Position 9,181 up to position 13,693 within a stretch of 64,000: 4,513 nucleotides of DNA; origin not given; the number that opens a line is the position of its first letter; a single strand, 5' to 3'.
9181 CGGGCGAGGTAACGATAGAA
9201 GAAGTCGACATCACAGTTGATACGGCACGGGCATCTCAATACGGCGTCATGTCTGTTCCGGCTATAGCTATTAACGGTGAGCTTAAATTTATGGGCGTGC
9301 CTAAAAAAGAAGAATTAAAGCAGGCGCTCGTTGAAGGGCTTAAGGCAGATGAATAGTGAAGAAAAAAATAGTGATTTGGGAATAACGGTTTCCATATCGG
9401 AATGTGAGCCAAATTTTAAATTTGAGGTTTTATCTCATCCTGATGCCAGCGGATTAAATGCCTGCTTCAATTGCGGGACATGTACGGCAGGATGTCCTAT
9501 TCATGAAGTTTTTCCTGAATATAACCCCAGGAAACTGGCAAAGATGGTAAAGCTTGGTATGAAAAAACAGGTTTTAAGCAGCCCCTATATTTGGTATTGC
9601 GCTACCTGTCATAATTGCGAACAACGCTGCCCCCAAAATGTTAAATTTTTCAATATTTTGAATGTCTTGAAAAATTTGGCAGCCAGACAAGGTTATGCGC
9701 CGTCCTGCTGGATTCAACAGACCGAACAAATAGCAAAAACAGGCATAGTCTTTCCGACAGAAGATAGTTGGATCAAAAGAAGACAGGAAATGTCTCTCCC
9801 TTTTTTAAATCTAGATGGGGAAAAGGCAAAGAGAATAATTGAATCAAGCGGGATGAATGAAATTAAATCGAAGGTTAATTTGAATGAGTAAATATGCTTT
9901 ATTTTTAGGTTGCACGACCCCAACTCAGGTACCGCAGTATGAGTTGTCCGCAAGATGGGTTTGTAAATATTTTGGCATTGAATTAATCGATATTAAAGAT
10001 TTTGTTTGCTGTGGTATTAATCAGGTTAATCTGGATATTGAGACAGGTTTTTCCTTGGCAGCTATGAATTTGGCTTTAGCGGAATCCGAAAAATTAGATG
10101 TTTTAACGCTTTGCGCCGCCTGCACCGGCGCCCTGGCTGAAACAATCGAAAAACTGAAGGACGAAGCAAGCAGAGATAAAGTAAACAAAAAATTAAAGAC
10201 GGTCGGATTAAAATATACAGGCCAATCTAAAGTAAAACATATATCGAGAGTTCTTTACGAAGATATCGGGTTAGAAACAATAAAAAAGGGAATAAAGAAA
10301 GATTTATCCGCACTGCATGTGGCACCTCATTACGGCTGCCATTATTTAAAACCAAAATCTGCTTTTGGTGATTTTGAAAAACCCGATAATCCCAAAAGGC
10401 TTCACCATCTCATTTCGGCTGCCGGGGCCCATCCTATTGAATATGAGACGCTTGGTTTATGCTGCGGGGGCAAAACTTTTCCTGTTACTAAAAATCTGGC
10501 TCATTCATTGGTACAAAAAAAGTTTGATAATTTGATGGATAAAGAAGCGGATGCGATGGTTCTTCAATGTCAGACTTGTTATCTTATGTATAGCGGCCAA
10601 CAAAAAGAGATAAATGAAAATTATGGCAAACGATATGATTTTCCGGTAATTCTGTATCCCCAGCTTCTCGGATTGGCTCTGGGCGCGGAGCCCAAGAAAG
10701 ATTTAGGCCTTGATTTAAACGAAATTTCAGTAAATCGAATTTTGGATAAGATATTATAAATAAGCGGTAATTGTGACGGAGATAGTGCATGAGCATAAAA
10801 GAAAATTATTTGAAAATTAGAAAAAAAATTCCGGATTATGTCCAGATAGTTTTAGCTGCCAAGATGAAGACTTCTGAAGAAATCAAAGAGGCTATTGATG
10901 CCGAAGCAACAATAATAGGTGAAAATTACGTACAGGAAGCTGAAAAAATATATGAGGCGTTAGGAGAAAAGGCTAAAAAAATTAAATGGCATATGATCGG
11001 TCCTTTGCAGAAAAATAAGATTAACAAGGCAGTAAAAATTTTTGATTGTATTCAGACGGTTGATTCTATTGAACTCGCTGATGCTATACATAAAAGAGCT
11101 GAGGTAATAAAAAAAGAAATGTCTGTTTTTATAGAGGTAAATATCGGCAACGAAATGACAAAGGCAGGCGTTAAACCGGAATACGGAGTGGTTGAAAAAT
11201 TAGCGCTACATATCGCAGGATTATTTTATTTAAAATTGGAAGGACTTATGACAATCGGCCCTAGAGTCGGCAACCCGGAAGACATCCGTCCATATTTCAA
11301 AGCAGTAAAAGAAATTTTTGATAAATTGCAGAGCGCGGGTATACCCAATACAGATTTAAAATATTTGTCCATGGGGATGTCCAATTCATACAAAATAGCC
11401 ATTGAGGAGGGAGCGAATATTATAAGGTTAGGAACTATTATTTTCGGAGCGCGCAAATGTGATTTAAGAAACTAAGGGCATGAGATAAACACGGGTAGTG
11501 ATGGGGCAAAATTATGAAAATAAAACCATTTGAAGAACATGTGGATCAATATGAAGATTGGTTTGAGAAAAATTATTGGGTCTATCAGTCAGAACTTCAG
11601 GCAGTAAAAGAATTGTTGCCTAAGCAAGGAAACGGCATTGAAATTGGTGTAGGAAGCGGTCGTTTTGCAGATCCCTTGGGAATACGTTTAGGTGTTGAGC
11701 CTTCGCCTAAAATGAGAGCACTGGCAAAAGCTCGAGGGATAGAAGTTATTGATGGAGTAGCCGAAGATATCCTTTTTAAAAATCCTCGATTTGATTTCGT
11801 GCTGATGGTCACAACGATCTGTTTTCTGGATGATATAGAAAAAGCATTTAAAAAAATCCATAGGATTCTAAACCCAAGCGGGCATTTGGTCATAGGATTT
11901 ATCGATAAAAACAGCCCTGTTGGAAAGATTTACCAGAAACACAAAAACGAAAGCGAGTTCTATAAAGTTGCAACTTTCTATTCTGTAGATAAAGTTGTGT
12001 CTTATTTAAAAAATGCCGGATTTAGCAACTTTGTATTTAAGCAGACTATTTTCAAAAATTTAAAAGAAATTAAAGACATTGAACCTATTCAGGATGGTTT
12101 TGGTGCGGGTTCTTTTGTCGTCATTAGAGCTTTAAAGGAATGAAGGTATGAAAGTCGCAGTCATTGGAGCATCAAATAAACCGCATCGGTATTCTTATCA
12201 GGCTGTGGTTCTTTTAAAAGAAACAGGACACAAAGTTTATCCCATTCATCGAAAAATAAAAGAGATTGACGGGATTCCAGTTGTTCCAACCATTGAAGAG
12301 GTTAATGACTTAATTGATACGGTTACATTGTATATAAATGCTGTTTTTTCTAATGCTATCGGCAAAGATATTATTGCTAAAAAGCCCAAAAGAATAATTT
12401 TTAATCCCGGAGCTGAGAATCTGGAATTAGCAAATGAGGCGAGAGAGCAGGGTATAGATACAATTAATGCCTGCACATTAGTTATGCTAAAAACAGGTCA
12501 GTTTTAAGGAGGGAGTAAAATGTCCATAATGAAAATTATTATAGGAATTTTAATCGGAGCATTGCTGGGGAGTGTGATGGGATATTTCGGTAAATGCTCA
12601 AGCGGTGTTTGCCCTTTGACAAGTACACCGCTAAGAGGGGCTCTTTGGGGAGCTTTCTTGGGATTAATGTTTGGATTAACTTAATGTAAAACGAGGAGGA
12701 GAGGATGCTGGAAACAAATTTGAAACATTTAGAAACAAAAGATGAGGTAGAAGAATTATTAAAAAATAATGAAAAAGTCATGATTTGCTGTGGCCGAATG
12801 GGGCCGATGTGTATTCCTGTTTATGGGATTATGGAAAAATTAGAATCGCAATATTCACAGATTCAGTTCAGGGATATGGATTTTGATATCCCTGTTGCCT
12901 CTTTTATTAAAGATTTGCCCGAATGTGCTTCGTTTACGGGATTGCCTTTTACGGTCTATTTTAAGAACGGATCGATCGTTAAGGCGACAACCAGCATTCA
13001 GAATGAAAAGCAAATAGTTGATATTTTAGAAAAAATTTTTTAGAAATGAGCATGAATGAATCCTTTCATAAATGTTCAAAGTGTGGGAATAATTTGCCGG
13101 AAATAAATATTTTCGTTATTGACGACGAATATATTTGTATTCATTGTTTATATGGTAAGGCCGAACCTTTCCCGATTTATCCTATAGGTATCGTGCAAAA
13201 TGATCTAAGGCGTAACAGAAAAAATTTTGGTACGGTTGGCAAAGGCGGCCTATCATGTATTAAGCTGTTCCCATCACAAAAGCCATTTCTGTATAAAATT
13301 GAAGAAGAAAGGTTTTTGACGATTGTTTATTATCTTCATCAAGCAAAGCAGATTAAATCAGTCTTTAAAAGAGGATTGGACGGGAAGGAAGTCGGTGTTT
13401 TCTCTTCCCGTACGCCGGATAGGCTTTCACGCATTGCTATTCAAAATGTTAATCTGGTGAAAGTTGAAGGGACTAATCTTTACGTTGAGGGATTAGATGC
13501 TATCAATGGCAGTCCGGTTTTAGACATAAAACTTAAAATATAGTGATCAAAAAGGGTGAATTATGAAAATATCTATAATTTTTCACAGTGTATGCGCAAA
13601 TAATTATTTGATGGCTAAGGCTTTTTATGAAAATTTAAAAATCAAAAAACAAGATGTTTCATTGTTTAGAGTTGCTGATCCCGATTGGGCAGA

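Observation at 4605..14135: Co-directional redox cluster: HdrA/HdrC/HdrB-like trio with an embedded canonical acyl carrier protein, a thioredoxin-reductase-like flavoprotein and four thioredoxin-fold proteins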

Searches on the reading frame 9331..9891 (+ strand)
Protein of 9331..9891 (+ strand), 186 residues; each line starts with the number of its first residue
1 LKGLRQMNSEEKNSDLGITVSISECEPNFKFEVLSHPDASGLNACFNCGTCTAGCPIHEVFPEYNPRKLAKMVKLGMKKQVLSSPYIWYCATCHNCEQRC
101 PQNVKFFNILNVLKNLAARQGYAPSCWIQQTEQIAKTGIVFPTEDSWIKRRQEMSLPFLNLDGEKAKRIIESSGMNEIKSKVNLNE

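Call 3: search_protein_families(library=pfam, proteins=[window:9331-9891:+], max_evalue=0.01)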
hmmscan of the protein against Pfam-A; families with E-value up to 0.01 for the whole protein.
window:9331-9891:+ (186 aa): 7 families
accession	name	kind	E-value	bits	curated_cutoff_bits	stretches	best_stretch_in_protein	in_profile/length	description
PF13183.11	Fer4_8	-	4.6e-11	43.5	27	1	42-104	2-68/68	4Fe-4S dicluster domain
PF13534.11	Fer4_17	-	1.7e-09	38.5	22.2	1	44-104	1-60/61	4Fe-4S dicluster domain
PF13187.11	Fer4_9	-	4.9e-08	33.3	27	1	44-103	1-50/52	4Fe-4S dicluster domain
PF13237.11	Fer4_10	-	4.3e-06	27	25.5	1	43-101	7-53/53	4Fe-4S dicluster domain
PF12838.12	Fer4_7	-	7.1e-06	26.8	27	1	45-104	2-52/52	4Fe-4S dicluster domain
PF17179.9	Fer4_22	-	0.00032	21.9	27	0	45-58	2-15/95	4Fe-4S dicluster domain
PF12800.12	Fer4_4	-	0.0047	17.6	24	1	43-56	2-15/17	4Fe-4S binding domain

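Call 6: search_protein_families(library=ncbifam, proteins=[window:9331-9891:+], max_evalue=0.001)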
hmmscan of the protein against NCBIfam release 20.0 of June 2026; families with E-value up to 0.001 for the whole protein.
window:9331-9891:+ (186 aa): 14 families
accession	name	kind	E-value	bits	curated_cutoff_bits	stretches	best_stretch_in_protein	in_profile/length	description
TIGR03290.1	CoB_CoM_SS_C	equivalog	1.4e-30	106.2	160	1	43-159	2-117/144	CoB--CoM heterodisulfide reductase subunit C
NF041779.1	hetero_SS_HdrC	equivalog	1.9e-19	69.9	350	1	35-139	23-128/198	ferredoxin:CoB-CoM heterodisulfide reductase subunit HdrC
NF038018.1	qmoC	equivalog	1.6e-14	54.2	300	1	39-126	14-100/360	quinone-interacting membrane-bound oxidoreductase complex subunit QmoC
NF041890.1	hdrC_Methbact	equivalog_domain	8.9e-13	48.2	270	1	37-123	23-107/192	ferredoxin:CoB-CoM heterodisulfide reductase subunit HdrC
NF008369.0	PRK11168.1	equivalog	1e-11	44.4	278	1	40-117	8-87/401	anaerobic glycerol-3-phosphate dehydrogenase subunit C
TIGR03379.1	glycerol3P_GlpC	equivalog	8.1e-09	34.7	279.9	1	42-115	4-79/397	anaerobic glycerol-3-phosphate dehydrogenase subunit GlpC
NF008434.0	PRK11274.1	equivalog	4.4e-08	32.4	333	1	42-119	22-104/409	glycolate oxidase subunit GlcF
NF004898.0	PRK06259.1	equivalog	1.5e-07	30.4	385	1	38-152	129-252/488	fumarate reductase (CoM/CoB) subunit TfrB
TIGR00384.1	dhsB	subfamily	7.6e-06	25.5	88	1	38-108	135-216/222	succinate dehydrogenase and fumarate reductase iron-sulfur protein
TIGR00314.1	cdhA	equivalog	3.7e-05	21.7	781.3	1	43-112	399-461/784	CO dehydrogenase/acetyl-CoA synthase complex subunit alpha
NF041837.1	rnfC_Methano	equivalog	9.8e-05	21.4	650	1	44-115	359-424/438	Rnf electron transport complex subunit RnfC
NF004616.0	PRK05950.1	subfamily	0.00014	21.1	228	0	40-117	144-233/238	succinate dehydrogenase iron-sulfur subunit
NF042952.1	MFR_FeS_SdhB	equivalog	0.00064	18.8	600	1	86-123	200-237/320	8-methylmenaquinol:fumarate reductase iron-sulfur subunit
NF004537.0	PRK05888.1-3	equivalog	0.00078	19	163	0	37-103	64-128/204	NADH-quinone oxidoreductase subunit NuoI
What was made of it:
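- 9349..9891 (+): CORE: HdrC with two 4Cys [4Fe-4S] motifs. The ORF opens at TTG 9331. The likely start is ATG 9349, which overlaps the thioredoxin gene by 8 nt. TIGR03290 scores 106.2, below the cutoff of 160 (call 6).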

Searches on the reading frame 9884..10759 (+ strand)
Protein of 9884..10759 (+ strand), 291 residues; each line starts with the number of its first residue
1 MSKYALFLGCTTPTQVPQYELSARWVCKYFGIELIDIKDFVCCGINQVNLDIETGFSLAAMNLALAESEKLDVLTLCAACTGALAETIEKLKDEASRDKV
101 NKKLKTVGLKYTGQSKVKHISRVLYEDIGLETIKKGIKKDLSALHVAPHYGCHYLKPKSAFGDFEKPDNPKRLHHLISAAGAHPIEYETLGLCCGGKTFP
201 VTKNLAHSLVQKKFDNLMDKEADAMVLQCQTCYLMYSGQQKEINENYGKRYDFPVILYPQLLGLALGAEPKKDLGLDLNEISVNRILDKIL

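Call 3: search_protein_families(library=pfam, proteins=[window:9884-10759:+], max_evalue=0.01)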
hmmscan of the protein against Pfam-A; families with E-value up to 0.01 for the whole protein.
window:9884-10759:+ (291 aa): 1 family
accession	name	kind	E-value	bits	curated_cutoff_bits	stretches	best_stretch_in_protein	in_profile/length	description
PF02754.22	CCG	-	2.3e-20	72.9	20.6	2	146-235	1-83/85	Cysteine-rich domain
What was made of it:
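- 9884..10759 (+): CORE: HdrB with two CCG domains. All ten cluster Cys are present. Pfam CCG, 2 stretches, 2.3e-20 (call 3).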

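Call 6: search_protein_families(library=ncbifam, proteins=[window:9884-10759:+], max_evalue=0.001)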
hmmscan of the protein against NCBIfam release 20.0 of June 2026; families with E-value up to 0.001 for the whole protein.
window:9884-10759:+ (291 aa): 7 families
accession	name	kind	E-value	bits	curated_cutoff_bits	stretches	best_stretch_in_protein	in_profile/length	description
TIGR03288.1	CoB_CoM_SS_B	equivalog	2.1e-71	240.6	345.15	1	3-290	1-290/290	CoB--CoM heterodisulfide reductase subunit B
NF042965.1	MFR_anch_SdhE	equivalog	5.4e-42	144.3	500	1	3-283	2-278/282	8-methylmenaquinol:fumarate reductase membrane anchor subunit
NF041780.1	hetero_SS_HdrB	equivalog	1.4e-31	110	450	1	5-289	7-304/304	ferredoxin:CoB-CoM heterodisulfide reductase subunit HdrB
NF045670.1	quin_L_LdhH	equivalog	3.4e-16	58.7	800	1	3-241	468-690/706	L-lactate dehydrogenase (quinone) large subunit LdhH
NF004898.0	PRK06259.1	equivalog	2.1e-08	33.3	385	1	3-235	263-462/488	fumarate reductase (CoM/CoB) subunit TfrB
NF008434.0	PRK11274.1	equivalog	1.8e-05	23.8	333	1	6-233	172-385/409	glycolate oxidase subunit GlcF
NF008369.0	PRK11168.1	equivalog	3.5e-05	22.9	278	1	4-116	169-270/401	anaerobic glycerol-3-phosphate dehydrogenase subunit C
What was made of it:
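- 9884..10759 (+): TIGR03288 scores 240.6, below the cutoff of 345 (call 6).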

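Call 62: search_solved_structures(query=window:9884-10759:+, max_evalue=0.001)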
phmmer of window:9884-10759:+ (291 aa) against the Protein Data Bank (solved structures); distinct sequences matched with E-value up to 0.001: 5.
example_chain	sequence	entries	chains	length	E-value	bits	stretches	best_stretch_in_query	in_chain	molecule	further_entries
9sfi_C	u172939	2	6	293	1.5e-57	198.4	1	3-290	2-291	H(2)/formate:CoB-CoM heterodisulfide,ferredoxin reductase subunit B2 | Heterodisulfide reductase subunit B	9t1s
5odc_B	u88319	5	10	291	1.8e-56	194.8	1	3-290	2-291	Heterodisulfide reductase, subunit B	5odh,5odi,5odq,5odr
8rvu_b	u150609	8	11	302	8.8e-54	186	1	4-290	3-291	H(2):CoB-CoM heterodisulfide,ferredoxin reductase subunit B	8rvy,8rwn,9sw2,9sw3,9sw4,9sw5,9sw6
8rvv_B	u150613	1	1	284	3e-52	181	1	4-282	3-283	H(2):CoB-CoM heterodisulfide,ferredoxin reductase subunit B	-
7bkb_B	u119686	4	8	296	2.8e-50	174.5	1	1-291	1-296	CoB--CoM heterodisulfide reductase subunit B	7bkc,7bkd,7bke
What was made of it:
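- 9884..10759 (+): PDB 9sfi_C 1.5e-57 and 5odc_B 1.8e-56 (call 62).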

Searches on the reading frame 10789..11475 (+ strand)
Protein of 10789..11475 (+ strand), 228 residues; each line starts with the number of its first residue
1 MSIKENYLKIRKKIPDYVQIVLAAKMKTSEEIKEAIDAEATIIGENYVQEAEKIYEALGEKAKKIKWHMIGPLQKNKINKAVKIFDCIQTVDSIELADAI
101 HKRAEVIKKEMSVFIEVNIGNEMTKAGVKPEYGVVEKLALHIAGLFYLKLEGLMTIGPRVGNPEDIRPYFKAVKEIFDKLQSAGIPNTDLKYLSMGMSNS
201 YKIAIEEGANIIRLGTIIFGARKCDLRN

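Call 4: search_protein_families(library=pfam, proteins=[window:10789-11475:+], max_evalue=0.01)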
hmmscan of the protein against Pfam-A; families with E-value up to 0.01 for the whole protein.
window:10789-11475:+ (228 aa): 1 family
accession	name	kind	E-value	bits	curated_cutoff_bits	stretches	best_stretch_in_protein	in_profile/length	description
PF01168.26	Ala_racemase_N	-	2.9e-20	73.3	24.1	1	3-222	6-219/220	Alanine racemase, N-terminal domain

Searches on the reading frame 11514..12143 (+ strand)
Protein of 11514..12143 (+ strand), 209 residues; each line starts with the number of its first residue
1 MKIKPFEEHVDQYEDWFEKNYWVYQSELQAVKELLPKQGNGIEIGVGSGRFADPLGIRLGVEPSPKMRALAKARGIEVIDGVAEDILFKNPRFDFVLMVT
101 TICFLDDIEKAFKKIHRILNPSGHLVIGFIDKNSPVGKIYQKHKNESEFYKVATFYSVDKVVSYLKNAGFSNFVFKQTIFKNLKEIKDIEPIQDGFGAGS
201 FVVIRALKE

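Call 4: search_protein_families(library=pfam, proteins=[window:11514-12143:+], max_evalue=0.01)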
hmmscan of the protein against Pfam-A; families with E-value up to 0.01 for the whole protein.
window:11514-12143:+ (209 aa): 6 families
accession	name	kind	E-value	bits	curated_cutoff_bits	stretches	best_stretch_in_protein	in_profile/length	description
PF08241.18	Methyltransf_11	-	1e-15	58.5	21.2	1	43-127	2-95/95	Methyltransferase domain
PF13489.12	Methyltransf_23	-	2.7e-13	50.4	27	1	29-172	14-161/164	Methyltransferase domain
PF13649.12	Methyltransf_25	-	1.8e-10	41.8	27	1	43-123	3-97/97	Methyltransferase domain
PF08242.18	Methyltransf_12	-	9.2e-09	36.4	30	1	42-125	1-98/98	Methyltransferase domain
PF13847.12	Methyltransf_31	-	9.2e-05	22.6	27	1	72-168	52-144/145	Methyltransferase domain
PF01209.24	Ubie_methyltran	-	0.0011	18.9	20.1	1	71-127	96-151/233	ubiE/COQ5 methyltransferase family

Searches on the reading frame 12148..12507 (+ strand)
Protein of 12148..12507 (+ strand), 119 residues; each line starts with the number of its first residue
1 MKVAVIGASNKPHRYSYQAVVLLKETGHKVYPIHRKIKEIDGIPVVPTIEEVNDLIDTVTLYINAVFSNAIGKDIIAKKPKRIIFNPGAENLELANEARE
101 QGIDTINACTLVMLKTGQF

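Call 4: search_protein_families(library=pfam, proteins=[window:12148-12507:+], max_evalue=0.01)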
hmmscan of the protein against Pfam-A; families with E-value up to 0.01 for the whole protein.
window:12148-12507:+ (119 aa): 2 families
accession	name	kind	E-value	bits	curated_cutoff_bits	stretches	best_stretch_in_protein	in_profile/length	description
PF13380.12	CoA_binding_2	-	3.5e-28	98.8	22.8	1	2-114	2-115/116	CoA binding domain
PF02629.25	CoA_binding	-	4.2e-06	27.9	22.3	1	2-76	5-84/97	CoA binding domain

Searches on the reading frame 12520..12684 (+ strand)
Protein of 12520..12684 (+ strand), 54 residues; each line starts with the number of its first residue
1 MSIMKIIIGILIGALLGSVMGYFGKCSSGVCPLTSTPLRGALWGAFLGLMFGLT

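Call 4: search_protein_families(library=pfam, proteins=[window:12520-12684:+], max_evalue=0.01)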
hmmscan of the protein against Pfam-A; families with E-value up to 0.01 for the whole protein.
window:12520-12684:+ (54 aa): 4 families
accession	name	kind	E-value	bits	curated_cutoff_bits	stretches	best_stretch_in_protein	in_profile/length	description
PF19628.4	DUF6132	-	1.6e-20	72.9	23.2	1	3-54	5-56/60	Family of unknown function (DUF6132)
PF13441.11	Gly-zipper_YMGG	-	0.00012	22.2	28.9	1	7-52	8-39/45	YMGG-like Gly-zipper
PF05433.20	Rick_17kDa_Anti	-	0.0014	18.9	24.2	0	7-22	25-40/43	Glycine zipper 2TM domain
PF13436.11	Gly-zipper_OmpA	-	0.0041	17.3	27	0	39-53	27-41/44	Glycine-zipper domain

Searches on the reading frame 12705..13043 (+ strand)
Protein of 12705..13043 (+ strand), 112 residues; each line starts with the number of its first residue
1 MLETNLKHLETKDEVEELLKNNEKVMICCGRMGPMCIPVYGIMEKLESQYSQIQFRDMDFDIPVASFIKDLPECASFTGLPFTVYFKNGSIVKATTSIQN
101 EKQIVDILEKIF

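Call 4: search_protein_families(library=pfam, proteins=[window:12705-13043:+], max_evalue=0.01)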
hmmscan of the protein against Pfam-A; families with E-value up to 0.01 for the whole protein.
window:12705-13043:+ (112 aa): 0 families

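Call 6: search_protein_families(library=ncbifam, proteins=[window:12705-13043:+], max_evalue=0.001)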
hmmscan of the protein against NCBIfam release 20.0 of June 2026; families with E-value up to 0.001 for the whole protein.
window:12705-13043:+ (112 aa): 0 families
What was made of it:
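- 12705..13043 (+): FREQUENT NEIGHBOUR in the Omnitrophota-like group: atypical thioredoxin-like protein (GPMC in place of CxxC). No Pfam or NCBIfam hit (calls 4, 6).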

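Call 48: search_solved_structures(query=window:12705-13043:+, max_evalue=10, show_alignments=2)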
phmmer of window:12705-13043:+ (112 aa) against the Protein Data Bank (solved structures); distinct sequences matched with E-value up to 10: 22.
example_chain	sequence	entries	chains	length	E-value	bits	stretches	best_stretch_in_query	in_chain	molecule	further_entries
3hhv_A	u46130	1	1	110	0.0031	20.4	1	5-95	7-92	Thioredoxin (TrxA-2)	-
22fj_A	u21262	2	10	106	0.02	17.9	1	4-102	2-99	Thioredoxin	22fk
2hsy_A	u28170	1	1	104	0.035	17.1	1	9-93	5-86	Thioredoxin II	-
2fa4_A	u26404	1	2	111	0.038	17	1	9-93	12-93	Thioredoxin II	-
8xyw_A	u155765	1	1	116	0.066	16.2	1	10-105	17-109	De novo designed Trx-3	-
1m7t_A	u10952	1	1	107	0.08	15.9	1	7-108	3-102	Chimera of Human and E. coli thioredoxin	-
2ypm_A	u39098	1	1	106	0.081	15.9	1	10-102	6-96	LAFCA THIOREDOXIN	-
3pin_A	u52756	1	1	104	0.095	15.7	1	10-93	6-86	Thioredoxin-2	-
4dss_B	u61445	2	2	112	0.1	15.6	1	9-93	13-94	Thioredoxin-2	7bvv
4i8b_A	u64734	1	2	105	0.14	15.2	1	5-95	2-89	Thioredoxin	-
2n5a_A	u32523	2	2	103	0.21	14.6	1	14-93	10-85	Thioredoxin-1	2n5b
2fb6_A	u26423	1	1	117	0.21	14.6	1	42-91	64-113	conserved hypothetical protein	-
3tco_A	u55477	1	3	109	0.25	14.4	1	11-103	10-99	Thioredoxin (TrxA-1)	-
2i9h_A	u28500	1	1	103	0.31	14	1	32-93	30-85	Thioredoxin I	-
3f3q_A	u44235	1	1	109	0.34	13.9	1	32-93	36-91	Thioredoxin-1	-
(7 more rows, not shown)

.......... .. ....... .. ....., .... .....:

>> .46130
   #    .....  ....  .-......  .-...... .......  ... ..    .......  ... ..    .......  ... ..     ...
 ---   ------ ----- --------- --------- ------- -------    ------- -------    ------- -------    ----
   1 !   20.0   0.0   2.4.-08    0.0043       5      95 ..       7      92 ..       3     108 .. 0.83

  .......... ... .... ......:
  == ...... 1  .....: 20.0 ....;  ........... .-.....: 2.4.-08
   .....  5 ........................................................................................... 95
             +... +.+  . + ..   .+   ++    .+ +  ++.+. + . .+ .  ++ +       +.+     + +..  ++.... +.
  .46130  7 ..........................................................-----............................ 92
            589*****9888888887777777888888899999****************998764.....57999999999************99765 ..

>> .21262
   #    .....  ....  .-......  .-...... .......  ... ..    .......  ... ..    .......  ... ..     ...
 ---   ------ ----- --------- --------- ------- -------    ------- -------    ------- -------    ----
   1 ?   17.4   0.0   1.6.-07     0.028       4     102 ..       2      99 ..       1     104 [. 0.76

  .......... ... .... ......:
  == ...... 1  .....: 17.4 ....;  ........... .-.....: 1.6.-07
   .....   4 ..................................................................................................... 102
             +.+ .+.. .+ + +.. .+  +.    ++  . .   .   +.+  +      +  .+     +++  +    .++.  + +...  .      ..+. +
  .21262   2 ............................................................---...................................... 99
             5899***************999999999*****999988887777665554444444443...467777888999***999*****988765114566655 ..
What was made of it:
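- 12705..13043 (+): Weak thioredoxin matches in PDB, E = 0.003 (call 48).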

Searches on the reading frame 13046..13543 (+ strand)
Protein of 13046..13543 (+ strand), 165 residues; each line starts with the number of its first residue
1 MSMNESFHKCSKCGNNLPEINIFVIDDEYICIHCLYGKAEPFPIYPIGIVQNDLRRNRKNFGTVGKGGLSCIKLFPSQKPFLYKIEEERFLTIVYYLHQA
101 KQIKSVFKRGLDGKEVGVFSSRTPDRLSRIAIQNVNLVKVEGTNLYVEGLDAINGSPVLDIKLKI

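Call 4: search_protein_families(library=pfam, proteins=[window:13046-13543:+], max_evalue=0.01)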
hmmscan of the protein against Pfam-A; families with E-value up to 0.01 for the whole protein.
window:13046-13543:+ (165 aa): 1 family
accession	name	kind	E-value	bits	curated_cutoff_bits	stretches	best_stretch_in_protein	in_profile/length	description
PF01980.22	TrmO_N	-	2.8e-19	69.9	26.8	1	70-162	14-109/116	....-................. O N-terminal domain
